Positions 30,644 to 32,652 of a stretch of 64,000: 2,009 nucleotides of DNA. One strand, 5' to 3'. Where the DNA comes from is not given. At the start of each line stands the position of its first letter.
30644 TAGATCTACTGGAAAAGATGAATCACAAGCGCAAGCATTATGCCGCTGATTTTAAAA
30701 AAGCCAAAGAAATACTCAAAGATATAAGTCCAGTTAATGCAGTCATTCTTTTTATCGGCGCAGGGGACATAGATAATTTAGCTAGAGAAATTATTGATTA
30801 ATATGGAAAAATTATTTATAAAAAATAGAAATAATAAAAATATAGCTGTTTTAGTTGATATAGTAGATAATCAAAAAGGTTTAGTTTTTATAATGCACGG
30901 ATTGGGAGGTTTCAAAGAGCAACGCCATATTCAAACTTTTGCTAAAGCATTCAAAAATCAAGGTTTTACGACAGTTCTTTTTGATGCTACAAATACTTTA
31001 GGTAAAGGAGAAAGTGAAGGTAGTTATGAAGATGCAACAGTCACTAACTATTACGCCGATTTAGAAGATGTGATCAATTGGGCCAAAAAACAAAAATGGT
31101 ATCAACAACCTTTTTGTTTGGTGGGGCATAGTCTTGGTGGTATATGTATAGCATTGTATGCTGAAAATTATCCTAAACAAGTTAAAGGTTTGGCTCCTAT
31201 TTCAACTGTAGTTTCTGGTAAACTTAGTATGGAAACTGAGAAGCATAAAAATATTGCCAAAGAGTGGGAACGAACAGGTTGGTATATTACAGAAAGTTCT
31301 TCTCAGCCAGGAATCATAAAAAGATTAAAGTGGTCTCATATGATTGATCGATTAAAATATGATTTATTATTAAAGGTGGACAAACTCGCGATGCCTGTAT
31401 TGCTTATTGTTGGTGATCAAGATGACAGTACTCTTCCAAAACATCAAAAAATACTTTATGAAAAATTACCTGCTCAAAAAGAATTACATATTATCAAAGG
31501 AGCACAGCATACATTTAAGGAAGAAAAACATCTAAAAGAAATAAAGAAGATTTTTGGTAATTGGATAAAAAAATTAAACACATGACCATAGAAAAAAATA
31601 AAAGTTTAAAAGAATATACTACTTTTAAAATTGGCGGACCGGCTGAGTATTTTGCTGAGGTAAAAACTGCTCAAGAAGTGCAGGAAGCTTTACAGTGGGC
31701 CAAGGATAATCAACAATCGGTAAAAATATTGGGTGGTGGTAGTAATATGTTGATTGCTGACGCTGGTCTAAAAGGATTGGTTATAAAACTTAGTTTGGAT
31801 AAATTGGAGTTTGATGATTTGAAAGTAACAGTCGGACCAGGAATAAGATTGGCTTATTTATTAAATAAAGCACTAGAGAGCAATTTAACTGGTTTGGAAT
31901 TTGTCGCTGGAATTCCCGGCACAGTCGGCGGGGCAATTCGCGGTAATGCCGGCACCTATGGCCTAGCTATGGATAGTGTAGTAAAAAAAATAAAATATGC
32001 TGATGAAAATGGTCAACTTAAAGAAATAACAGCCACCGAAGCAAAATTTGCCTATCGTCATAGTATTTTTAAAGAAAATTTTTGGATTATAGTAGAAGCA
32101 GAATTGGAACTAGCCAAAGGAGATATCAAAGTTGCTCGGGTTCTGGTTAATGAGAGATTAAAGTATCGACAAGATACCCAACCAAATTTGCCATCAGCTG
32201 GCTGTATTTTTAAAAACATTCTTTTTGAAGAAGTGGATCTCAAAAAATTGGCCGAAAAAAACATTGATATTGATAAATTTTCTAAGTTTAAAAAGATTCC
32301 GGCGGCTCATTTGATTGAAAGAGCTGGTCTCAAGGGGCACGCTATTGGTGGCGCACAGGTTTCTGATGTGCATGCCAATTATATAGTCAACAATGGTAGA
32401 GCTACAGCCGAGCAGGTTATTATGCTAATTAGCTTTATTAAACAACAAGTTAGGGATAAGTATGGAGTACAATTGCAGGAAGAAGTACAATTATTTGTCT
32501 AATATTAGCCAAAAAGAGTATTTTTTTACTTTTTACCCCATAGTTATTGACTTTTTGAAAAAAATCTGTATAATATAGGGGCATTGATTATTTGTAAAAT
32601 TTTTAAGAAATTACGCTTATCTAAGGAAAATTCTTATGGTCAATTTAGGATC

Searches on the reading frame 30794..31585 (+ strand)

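Call 91: search_protein_families(library=pfam, proteins=[window:30794-31585:+], max_evalue=0.001)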
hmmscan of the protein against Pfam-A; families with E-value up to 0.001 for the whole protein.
window:30794-31585:+ (263 aa): 10 families
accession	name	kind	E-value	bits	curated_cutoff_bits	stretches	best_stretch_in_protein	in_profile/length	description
PF12146.15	Hydrolase_4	-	4.5e-25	88.8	27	2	26-157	2-128/239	Serine aminopeptidase, S33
PF00561.26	Abhydrolase_1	-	3.1e-18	66.8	25.8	1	30-141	2-103/245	alpha/beta hydrolase fold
PF02129.25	Peptidase_S15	-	1.2e-13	51.8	23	1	53-143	47-133/262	X-Pro dipeptidyl-peptidase (S15 family)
PF00326.27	Peptidase_S9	-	2.8e-10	40.5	22.6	1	52-260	9-208/213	Prolyl oligopeptidase family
PF20408.4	Abhydrolase_11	-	5e-10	39.9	27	1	29-133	3-102/193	Alpha/beta hydrolase domain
PF12697.13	Abhydrolase_6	-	2.6e-07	32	26.3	1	31-239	2-204/217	Alpha/beta hydrolase family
PF12695.13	Abhydrolase_5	-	1.4e-06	28.6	27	0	101-136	53-87/164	Alpha/beta hydrolase family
PF01738.24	DLH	-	1.6e-06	28.3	21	0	194-246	138-193/217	Dienelactone hydrolase family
PF10142.15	PhoPQ_related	-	3.1e-06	26.6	20.3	1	182-260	249-323/367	PhoPQ-activated pathogenicity-related protein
PF02089.21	Palm_thioest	-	7.5e-06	26.3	26.8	1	31-147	2-117/254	Palmitoyl protein thioesterase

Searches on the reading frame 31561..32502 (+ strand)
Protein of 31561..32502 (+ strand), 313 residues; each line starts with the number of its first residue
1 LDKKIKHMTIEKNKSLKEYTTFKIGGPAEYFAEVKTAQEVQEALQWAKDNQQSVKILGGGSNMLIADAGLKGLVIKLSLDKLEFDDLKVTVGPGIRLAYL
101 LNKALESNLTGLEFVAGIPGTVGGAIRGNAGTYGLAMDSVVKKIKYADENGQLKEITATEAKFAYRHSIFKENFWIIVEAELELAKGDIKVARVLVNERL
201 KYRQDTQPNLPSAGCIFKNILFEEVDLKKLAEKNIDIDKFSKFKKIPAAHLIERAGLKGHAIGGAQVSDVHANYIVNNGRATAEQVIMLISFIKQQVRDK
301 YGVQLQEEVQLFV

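Call 91: search_protein_families(library=pfam, proteins=[window:31561-32502:+], max_evalue=0.001)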
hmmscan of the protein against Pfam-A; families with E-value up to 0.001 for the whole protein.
window:31561-32502:+ (313 aa): 2 families
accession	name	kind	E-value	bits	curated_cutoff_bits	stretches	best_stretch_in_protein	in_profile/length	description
PF02873.21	MurB_C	-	4.3e-29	101.1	27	1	196-311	6-98/99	UDP-N-acetylenolpyruvoylglucosamine reductase, C-terminal domain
PF01565.28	FAD_binding_4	-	6.6e-24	84.6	26.4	1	29-156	2-138/139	FAD binding domain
